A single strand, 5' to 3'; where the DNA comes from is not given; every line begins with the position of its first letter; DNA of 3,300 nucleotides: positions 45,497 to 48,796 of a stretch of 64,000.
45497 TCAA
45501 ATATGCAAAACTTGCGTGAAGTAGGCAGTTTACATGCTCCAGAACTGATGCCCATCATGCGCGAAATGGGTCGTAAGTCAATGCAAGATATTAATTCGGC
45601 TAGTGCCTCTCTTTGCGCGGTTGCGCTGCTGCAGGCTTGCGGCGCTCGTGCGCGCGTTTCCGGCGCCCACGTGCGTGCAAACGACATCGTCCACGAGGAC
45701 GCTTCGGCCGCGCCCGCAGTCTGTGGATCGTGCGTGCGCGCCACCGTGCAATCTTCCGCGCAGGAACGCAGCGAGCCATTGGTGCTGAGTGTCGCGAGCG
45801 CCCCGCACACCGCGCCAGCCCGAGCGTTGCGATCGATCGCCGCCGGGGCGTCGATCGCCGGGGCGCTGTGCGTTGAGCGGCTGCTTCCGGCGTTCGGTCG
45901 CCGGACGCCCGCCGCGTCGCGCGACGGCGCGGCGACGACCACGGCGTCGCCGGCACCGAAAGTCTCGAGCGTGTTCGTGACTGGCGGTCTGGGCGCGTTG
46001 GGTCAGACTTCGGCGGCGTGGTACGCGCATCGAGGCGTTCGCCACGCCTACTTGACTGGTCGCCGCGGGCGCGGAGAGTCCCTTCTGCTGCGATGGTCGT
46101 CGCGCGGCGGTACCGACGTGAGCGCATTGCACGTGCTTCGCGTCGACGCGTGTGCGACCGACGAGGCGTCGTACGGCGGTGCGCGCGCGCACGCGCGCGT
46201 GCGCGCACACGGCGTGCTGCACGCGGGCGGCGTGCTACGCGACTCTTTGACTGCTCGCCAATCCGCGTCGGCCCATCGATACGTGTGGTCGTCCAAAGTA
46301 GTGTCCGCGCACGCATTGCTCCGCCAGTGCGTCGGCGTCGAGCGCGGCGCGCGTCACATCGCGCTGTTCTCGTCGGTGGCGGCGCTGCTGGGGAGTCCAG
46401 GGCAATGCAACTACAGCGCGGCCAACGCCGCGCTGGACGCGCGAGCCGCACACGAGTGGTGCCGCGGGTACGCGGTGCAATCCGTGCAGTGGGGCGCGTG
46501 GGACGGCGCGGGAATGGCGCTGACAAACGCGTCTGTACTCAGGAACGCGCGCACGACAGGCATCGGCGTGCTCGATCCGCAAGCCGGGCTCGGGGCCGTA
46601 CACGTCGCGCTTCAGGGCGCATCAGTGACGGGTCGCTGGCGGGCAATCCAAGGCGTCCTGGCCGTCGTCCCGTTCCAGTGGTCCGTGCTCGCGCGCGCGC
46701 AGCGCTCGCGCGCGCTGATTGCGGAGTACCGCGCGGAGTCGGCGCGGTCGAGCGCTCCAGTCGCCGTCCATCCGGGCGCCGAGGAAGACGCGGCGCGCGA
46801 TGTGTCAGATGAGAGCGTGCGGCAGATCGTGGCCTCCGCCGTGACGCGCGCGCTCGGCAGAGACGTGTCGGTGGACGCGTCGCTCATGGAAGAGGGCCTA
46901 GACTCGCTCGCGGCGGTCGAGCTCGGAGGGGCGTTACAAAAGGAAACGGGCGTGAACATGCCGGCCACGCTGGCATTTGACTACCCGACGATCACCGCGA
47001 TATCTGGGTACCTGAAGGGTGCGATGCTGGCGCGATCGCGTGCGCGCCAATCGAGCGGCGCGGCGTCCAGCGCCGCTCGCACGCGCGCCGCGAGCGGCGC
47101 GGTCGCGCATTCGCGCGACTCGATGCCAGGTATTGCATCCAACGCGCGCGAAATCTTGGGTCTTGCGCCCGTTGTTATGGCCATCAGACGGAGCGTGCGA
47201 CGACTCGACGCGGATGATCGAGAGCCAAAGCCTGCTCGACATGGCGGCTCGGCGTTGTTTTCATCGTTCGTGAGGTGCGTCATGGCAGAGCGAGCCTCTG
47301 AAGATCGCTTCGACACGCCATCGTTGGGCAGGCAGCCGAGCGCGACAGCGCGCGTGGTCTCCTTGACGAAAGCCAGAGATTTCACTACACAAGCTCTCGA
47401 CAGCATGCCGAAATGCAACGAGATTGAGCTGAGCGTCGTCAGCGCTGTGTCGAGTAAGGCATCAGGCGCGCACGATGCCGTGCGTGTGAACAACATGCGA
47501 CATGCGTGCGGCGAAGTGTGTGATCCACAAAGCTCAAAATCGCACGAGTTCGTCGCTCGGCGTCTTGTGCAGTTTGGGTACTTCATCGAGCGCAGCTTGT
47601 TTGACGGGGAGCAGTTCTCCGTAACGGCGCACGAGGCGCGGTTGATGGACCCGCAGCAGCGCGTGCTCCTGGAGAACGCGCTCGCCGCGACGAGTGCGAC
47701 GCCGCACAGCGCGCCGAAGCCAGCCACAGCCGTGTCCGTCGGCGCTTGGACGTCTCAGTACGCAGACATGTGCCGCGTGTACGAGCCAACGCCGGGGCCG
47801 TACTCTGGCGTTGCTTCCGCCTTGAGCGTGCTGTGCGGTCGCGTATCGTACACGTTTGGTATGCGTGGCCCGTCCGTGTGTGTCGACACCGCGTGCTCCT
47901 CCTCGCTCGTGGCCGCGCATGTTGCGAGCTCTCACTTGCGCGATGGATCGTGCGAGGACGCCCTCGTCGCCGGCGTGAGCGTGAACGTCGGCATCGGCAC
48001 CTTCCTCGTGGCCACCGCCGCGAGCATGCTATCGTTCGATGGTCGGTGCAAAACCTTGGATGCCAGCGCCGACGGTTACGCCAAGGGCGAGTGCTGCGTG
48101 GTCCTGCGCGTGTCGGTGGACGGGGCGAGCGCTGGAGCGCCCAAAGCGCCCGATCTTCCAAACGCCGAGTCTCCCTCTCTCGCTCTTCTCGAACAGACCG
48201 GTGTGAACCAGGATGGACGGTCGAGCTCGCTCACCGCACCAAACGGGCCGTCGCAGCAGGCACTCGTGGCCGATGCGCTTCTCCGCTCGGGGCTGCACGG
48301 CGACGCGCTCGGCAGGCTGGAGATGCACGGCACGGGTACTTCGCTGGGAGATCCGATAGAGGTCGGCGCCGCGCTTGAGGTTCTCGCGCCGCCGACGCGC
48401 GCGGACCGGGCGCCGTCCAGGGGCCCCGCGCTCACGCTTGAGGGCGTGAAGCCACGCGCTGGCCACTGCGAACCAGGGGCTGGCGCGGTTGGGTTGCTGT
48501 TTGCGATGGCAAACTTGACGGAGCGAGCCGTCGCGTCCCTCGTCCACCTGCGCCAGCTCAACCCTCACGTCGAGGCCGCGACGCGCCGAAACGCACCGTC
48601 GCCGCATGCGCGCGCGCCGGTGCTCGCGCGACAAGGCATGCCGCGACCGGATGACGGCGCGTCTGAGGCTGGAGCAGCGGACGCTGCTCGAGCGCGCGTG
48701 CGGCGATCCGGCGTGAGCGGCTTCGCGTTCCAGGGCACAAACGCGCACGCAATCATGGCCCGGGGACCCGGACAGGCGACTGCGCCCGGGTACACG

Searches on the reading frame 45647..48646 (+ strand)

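Call 32: search_protein_families(library=pfam, proteins=[window:45647-48646:+], max_evalue=0.01)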
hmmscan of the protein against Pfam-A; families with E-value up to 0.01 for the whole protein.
window:45647-48646:+ (1000 aa): 6 families
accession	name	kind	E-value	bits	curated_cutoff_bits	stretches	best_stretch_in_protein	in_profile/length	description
PF00109.32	ketoacyl-synt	-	4e-42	145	20.8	1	636-820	54-244/252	Beta-ketoacyl synthase, N-terminal domain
PF08659.16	KR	-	2.3e-29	103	22.6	1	108-286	2-179/180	KR domain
PF02801.28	Ketoacyl-synt_C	-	6.6e-21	75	20.8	1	846-968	2-118/119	Beta-ketoacyl synthase, C-terminal domain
PF00550.31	PP-binding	-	1.2e-12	48.4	20.8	1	395-456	3-67/67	Phosphopantetheine attachment site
PF00106.31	adh_short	-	0.0025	17.8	26.6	1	109-265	3-158/195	short chain dehydrogenase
PF23297.2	ACP_SdgA_C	-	0.0041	17.6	27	1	387-457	7-80/95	Highly reducing polyketide synthase sdgA, C-terminal ACP domain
